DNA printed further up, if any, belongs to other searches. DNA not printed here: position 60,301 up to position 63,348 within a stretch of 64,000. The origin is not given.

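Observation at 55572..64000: ABC-type glycan locus: ~970-aa CBM-bearing binding protein, two permeases, an NHL-TPR-Yip1 membrane fusion and a DUF5696-like secreted protein, with no ATPase or regulator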

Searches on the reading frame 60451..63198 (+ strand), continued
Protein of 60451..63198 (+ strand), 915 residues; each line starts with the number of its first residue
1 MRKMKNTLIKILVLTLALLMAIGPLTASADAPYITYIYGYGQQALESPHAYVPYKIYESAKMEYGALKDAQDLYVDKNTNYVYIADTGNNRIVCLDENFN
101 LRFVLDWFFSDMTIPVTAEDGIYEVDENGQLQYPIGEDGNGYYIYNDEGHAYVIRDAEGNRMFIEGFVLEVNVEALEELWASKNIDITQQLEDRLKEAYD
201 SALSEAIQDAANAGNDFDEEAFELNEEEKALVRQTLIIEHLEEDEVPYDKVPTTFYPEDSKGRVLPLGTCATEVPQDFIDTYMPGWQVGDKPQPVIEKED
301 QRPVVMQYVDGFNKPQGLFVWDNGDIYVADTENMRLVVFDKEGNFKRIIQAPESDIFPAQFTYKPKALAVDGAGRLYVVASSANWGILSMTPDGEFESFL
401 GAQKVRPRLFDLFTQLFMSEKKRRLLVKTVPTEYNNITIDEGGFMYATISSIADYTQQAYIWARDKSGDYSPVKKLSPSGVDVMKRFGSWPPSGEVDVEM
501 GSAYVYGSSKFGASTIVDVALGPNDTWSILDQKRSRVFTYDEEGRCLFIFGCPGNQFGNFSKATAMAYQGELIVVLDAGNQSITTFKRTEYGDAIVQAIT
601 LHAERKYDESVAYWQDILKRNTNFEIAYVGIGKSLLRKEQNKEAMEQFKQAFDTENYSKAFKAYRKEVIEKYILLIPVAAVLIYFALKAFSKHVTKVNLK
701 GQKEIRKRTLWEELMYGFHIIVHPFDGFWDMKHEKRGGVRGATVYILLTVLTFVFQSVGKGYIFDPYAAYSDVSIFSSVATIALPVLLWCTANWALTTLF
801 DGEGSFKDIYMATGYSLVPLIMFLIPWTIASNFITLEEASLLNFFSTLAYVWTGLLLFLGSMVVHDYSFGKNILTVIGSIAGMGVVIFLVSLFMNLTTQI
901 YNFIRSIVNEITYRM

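Call 49: find_encoding_contigs(protein=P0126, flank=10000, max_places=1)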
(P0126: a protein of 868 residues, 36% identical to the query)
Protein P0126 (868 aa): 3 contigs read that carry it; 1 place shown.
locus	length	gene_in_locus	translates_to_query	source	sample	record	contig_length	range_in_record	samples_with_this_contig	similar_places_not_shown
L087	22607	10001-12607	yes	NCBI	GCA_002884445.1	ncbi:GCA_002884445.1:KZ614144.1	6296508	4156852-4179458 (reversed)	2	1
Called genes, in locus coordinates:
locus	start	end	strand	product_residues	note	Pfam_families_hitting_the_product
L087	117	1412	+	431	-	PF06824:Glyco_hydro_125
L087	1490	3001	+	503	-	-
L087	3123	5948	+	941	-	PF01547:SBP_bac_1, PF13416:SBP_bac_8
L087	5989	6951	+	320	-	PF00528:BPD_transp_1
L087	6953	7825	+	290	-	PF00528:BPD_transp_1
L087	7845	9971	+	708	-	PF01436:NHL (faint), PF06739:SBBP (faint), PF04893:Yip1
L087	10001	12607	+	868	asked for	PF18952:DUF5696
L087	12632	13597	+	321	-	PF00528:BPD_transp_1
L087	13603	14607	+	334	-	PF00528:BPD_transp_1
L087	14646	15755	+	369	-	PF07221:GlcNAc_2-epim (faint), PF03663:Glyco_hydro_76, PF07470:Glyco_hydro_88 (weak)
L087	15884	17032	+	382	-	PF00392:GntR, PF00532:Peripla_BP_1, PF13407:Peripla_BP_4, PF13377:Peripla_BP_3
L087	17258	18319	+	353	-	PF03663:Glyco_hydro_76, PF07944:Beta-AFase-like_GH127_cat (faint), PF07470:Glyco_hydro_88 (faint)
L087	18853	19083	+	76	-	-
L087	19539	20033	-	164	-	-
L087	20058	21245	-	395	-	PF01306:LacY_symp (weak), PF03825:Nuc_H_symport, PF12832:MFS_1_like, PF07690:MFS_1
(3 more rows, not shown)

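Call 51: predict_structure(alignment_id=A2)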
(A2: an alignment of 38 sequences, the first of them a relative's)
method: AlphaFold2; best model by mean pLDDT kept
length: 910 residues; sequences in the alignment: 38
mean_pLDDT: 84.9   pTM: 0.83
mean pLDDT of the five models: 84.9, 84.1, 83.5, 82.8, 82.0
residues with pLDDT >= 90: 528; 70-90: 242; 50-70: 71; < 50: 69
segments of 3 or more residues with pLDDT < 50: 22-63, 69-80, 396-399, 462-469
pLDDT, mean of each block of 10 residues (from residue 1): 67 69 39 32 33 37 51 37 71 94 95 93 94 81 91 92 93 89 90 75 92 94 92 88 85 83 81 87 89 83 80 95 94 90 96 91 91 64 89 59 87 94 96 85 93 83 46 77 95 95 98 91 88 92 84 93 97 96 90 90 96 96 94 75 90 84 65 91 93 92 91 92 97 95 95 95 77 95 95 87 97 91 71 80 96 96 96 96 97 96 97
secondary structure, 60 per line:
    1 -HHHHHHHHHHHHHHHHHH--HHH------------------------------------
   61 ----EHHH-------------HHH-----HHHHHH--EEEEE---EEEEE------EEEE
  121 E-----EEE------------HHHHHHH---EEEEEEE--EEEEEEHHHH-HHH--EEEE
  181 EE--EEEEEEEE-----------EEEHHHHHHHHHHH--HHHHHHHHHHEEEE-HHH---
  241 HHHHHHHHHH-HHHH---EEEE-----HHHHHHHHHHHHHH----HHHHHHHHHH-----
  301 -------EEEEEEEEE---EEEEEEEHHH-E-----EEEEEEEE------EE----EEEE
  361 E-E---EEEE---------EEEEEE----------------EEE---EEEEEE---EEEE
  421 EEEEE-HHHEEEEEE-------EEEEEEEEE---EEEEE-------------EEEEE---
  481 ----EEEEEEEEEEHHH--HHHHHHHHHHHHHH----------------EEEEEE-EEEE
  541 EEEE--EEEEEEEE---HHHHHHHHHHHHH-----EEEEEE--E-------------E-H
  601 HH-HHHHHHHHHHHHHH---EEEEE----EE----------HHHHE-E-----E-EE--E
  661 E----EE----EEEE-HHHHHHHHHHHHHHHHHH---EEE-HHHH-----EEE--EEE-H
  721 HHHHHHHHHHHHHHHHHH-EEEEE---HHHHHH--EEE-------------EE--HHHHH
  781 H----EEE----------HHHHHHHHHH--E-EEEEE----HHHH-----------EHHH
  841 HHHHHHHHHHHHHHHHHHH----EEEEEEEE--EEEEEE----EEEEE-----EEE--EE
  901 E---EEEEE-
elements in order (helices of 4 or more, strands of 3 or more residues): H2-19 H90-95 E98-102 E106-110 E117-121 E127-129 H142-148 E152-158 E161-166 H167-170 E177-182 E185-192 E204-206 H207-217 H220-229 E230-233 H241-250 H252-255 E259-262 H268-281 H286-295 E308-316 E320-326 E337-344 E357-361 E367-370 E380-385 E402-404 E408-413 E417-425 E430-435 E443-451 E455-459 E473-477 E485-494 H500-513 E530-535 E537-544 E547-554 H558-570 E576-581 H604-617 E621-625 H642-645 E672-675 H677-694 E698-700 H702-705 E711-713 E716-718 H720-738 E740-744 H748-753 E756-758 H776-781 E786-788 H799-808 E813-817 H822-825 H838-859 E864-871 E874-879 E884-888 E894-896 E899-901 E905-909

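Call 54: fold_search(model_id=the predicted structure, library=pdb)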
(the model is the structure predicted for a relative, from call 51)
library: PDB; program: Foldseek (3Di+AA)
matches with E <= 10: 1183; with E <= 0.001: 402
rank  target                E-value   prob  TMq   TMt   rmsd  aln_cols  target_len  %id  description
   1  5opq_A                1.4e-32  1.00  0.53  0.71   6.6       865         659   12  A 3,6-anhydro-D-galactosidase produced by Zobellia galactanivorans. This is an exo-lytic enzyme that hydrolyzes termin (released 2017-11-29)
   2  5opq_D                7.4e-32  1.00  0.53  0.72   6.8       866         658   13  A 3,6-anhydro-D-galactosidase produced by Zobellia galactanivorans. This is an exo-lytic enzyme that hydrolyzes termin (released 2017-11-29)
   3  8rzk_A                1.1e-31  1.00  0.52  0.70   6.8       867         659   13  The Michaelis complex of ZgGH129 D486N from Zobellia galactanivorans with neo-b/k-oligo-carrageenan tetrasaccharide (b (released 2024-07-31)
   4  5wzn_A                9.4e-26  1.00  0.52  0.73   6.9       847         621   12  Alpha-N-acetylgalactosaminidase NagBb from Bifidobacterium bifidum - GalNAc complex (released 2017-06-07)
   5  5wzq_A                1.4e-25  1.00  0.51  0.72   6.9       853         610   11  Alpha-N-acetylgalactosaminidase NagBb from Bifidobacterium bifidum - quadruple mutant (released 2017-06-07)
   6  5wzq_B                3.9e-25  1.00  0.52  0.74   6.6       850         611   12  Alpha-N-acetylgalactosaminidase NagBb from Bifidobacterium bifidum - quadruple mutant (released 2017-06-07)
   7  5wzp_A                4.6e-25  1.00  0.50  0.73   7.0       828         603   11  Alpha-N-acetylgalactosaminidase NagBb from Bifidobacterium bifidum - ligand free (released 2017-06-07)
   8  5wzp_B                9.6e-25  1.00  0.50  0.72   6.2       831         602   11  Alpha-N-acetylgalactosaminidase NagBb from Bifidobacterium bifidum - ligand free (released 2017-06-07)
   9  5wzn_B                1.1e-24  1.00  0.53  0.74   6.5       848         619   12  Alpha-N-acetylgalactosaminidase NagBb from Bifidobacterium bifidum - GalNAc complex (released 2017-06-07)
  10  5wzr_B                1.1e-24  1.00  0.53  0.73   6.1       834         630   12  Alpha-N-acetylgalactosaminidase NagBb from Bifidobacterium bifidum - Gal-NHAc-DNJ complex (released 2017-06-07)
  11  5wzr_A                2.1e-24  1.00  0.53  0.73   7.1       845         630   12  Alpha-N-acetylgalactosaminidase NagBb from Bifidobacterium bifidum - Gal-NHAc-DNJ complex (released 2017-06-07)
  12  6qev_B                7.3e-16  1.00  0.39  0.29   9.3       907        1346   11  EngBF DARPin Fusion 4b B6 (released 2019-11-06)
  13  5a58_A                2.2e-15  1.00  0.40  0.34   9.3       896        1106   11  The structure of GH101 D764N mutant from Streptococcus pneumoniae TIGR4 in complex with serinyl T-antigen (released 2015-09-02)
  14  5a59_A                2.5e-15  1.00  0.40  0.34   9.8       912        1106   10  The structure of GH101 E796Q mutant from Streptococcus pneumoniae TIGR4 in complex with T-antigen (released 2015-09-02)
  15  6sh9_B                3.0e-15  1.00  0.40  0.29  10.0       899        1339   10  EngBF DARPin Fusion 4b D12 (released 2019-11-06)
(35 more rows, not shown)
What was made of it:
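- On Glycoside hydrolase family GH129: Foldseek E 1.4e-32 (5opq) and 9e-26 (5wzn), target TM 0.71-0.73 (call 54).
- GH101, GH31 and GH36 follow; all are alpha-glycosidases (calls 51, 54).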

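Call 68: find_related_loci(query=A4, collection=metagenome_contigs, flank=10000)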
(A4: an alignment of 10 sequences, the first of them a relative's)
Query A4 (910 aa) in metagenome_contigs; peptide patterns used: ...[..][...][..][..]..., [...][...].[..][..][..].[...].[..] (x = any residue, [..] = any of these).
600 stretches matched a pattern (row limit reached: there are more); 422 encode a relative of the query (tblastn E <= 1e-3); the best 80 are kept; 80 distinct loci.
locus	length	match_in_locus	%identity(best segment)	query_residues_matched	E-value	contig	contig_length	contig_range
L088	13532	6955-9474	37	72-906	1e-173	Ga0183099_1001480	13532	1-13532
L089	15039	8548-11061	36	78-906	2e-161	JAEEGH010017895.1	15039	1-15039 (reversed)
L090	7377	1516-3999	36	82-864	8e-161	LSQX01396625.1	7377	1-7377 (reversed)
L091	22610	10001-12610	35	94-901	2e-160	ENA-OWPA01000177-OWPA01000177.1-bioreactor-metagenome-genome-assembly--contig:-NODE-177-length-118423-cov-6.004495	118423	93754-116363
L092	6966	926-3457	34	82-868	3e-158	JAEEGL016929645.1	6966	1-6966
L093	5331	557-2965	36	139-904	1e-159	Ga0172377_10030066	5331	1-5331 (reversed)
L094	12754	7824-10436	34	94-901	7e-157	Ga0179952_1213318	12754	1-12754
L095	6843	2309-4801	36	82-868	7e-157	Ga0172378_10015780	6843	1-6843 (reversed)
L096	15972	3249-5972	34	1-868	1e-150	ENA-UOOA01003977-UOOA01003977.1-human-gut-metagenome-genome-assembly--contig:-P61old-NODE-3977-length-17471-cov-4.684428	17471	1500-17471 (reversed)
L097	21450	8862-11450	35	85-874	5e-150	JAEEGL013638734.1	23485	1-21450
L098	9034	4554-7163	34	92-901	1e-148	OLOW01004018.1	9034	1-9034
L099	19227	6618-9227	34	92-901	2e-148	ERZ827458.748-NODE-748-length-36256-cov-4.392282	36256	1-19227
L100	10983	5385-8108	33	1-868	3e-148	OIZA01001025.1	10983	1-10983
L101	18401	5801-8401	34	94-889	5e-148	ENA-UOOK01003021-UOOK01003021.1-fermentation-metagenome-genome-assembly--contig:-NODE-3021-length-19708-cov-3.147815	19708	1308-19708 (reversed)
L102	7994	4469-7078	34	92-901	3e-148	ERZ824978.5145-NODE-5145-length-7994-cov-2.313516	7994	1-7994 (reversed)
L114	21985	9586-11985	36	91-868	4e-142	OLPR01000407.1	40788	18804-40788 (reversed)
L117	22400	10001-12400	36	91-868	6e-142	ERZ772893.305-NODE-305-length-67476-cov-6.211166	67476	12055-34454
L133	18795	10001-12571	33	82-867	2e-128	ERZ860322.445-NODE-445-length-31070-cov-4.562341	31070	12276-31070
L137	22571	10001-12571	33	82-867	5e-127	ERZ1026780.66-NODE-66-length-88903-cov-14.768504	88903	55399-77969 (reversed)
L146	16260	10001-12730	32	80-892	1e-123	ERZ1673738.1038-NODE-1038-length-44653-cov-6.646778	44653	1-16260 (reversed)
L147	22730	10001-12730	32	80-892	1e-123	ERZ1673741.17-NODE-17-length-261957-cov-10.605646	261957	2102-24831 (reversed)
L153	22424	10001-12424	32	97-910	6e-119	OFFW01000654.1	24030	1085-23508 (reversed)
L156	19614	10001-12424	32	97-910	7e-119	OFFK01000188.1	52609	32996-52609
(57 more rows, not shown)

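Call 71: search_protein_families(library=pfam, proteins=[L156:1326-2753:+, L114:19992-20837:+, L137:1054-2151:+, L133:596-982:-, L153:14583-15716:+, L056:71-1009:+, L049:18105-19994:+, L147:517-1575:+, L117:15279-16643:+, L146:46-498:+], max_evalue=0.001)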
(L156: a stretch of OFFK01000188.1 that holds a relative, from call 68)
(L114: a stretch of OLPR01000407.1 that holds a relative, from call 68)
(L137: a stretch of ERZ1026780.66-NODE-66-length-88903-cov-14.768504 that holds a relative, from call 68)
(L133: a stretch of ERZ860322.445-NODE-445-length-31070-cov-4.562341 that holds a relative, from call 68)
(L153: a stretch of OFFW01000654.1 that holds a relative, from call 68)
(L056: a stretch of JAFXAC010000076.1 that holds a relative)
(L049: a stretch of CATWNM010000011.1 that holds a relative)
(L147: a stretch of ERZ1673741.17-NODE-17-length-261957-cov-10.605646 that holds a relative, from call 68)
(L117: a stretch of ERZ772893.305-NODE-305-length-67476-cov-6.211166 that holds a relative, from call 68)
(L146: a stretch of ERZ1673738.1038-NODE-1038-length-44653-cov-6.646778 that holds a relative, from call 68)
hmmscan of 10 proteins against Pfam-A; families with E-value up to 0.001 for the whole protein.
L156:1326-2753:+ (475 aa): 1 family
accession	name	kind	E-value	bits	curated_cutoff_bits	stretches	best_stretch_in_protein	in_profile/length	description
PF01547.30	SBP_bac_1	-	6.4e-08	33.4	26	1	99-383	40-304/307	Bacterial extracellular solute-binding protein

L114:19992-20837:+ (281 aa): 5 families
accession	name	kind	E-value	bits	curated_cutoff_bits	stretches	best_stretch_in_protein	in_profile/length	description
PF00005.33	ABC_tran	-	7.4e-25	88.6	25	1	18-157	1-137/137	ABC transporter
PF13304.12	AAA_21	-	2.2e-18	67.8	27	1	125-187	234-299/304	AAA domain, putative AbiEii toxin, Type IV TA system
PF13401.12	AAA_22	-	0.00011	22.9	27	1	33-176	10-109/130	AAA domain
PF13555.12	AAA_29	-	0.0004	20.5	27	1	22-56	16-50/61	P-loop containing region of AAA domain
PF02463.25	SMC_N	-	0.00057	19.8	40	0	29-194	25-205/220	RecF/RecN/SMC N terminal domain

L137:1054-2151:+ (365 aa): 5 families
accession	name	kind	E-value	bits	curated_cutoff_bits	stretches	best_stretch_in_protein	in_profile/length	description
PF03054.22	tRNA_Me_trans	-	1.4e-46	159.1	20.6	1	28-214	1-201/202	tRNA methyl transferase HUP domain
PF20259.3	tRNA_Me_trans_M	-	2.1e-20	72.5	27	1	220-283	2-66/66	tRNA methyl transferase PRC-barrel domain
PF20258.4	tRNA_Me_trans_C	-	1.4e-14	54.6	20.6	1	290-364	2-77/77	Aminomethyltransferase beta-barrel domain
PF02540.23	NAD_synthase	-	2.7e-05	23.8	21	1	16-95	8-90/242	NAD synthase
PF24167.1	DUF7411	-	0.00023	21.2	28.7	1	31-91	4-63/194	Family of unknown function (DUF7411)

L133:596-982:- (128 aa): 0 families

L153:14583-15716:+ (377 aa): 4 families
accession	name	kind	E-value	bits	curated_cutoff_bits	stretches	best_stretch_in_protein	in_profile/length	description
PF00392.27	GntR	-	4.4e-18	65.1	27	1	6-69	1-64/64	Bacterial regulatory proteins, gntR family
PF13407.12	Peripla_BP_4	-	4.4e-16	59.6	35.1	1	97-357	2-258/258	Periplasmic binding protein domain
PF00532.27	Peripla_BP_1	-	5.3e-16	59.4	22.2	1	96-254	4-161/281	Periplasmic binding proteins and sugar binding domain of LacI family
PF13377.12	Peripla_BP_3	-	7.7e-09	36.3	26.5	1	207-370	4-163/167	Periplasmic binding protein-like domain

L056:71-1009:+ (312 aa): 0 families

L049:18105-19994:+ (629 aa): 0 families

L147:517-1575:+ (352 aa): 3 families
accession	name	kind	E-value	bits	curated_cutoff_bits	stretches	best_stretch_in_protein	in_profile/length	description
PF22725.1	GFO_IDH_MocA_C3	-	7.6e-14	52.2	27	1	145-270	1-123/124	GFO/IDH/MocA C-terminal domain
PF01408.29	GFO_IDH_MocA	-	2.2e-09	38.5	24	1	44-118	37-109/120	Oxidoreductase family, NAD-binding Rossmann fold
PF02894.22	GFO_IDH_MocA_C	-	2.9e-08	34.2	22.9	1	152-339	4-217/218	Oxidoreductase family, C-terminal alpha/beta domain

L117:15279-16643:+ (454 aa): 1 family
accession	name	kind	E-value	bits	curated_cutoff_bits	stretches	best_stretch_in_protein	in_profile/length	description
PF00285.26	Citrate_synt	-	1.3e-117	393.3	27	1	46-438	3-357/357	Citrate synthase, C-terminal domain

L146:46-498:+ (150 aa): 1 family
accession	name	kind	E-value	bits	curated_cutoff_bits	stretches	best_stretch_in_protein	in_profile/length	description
PF12002.13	MgsA_C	-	4.4e-52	176.8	27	1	3-147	23-167/167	MgsA AAA+ ATPase C terminal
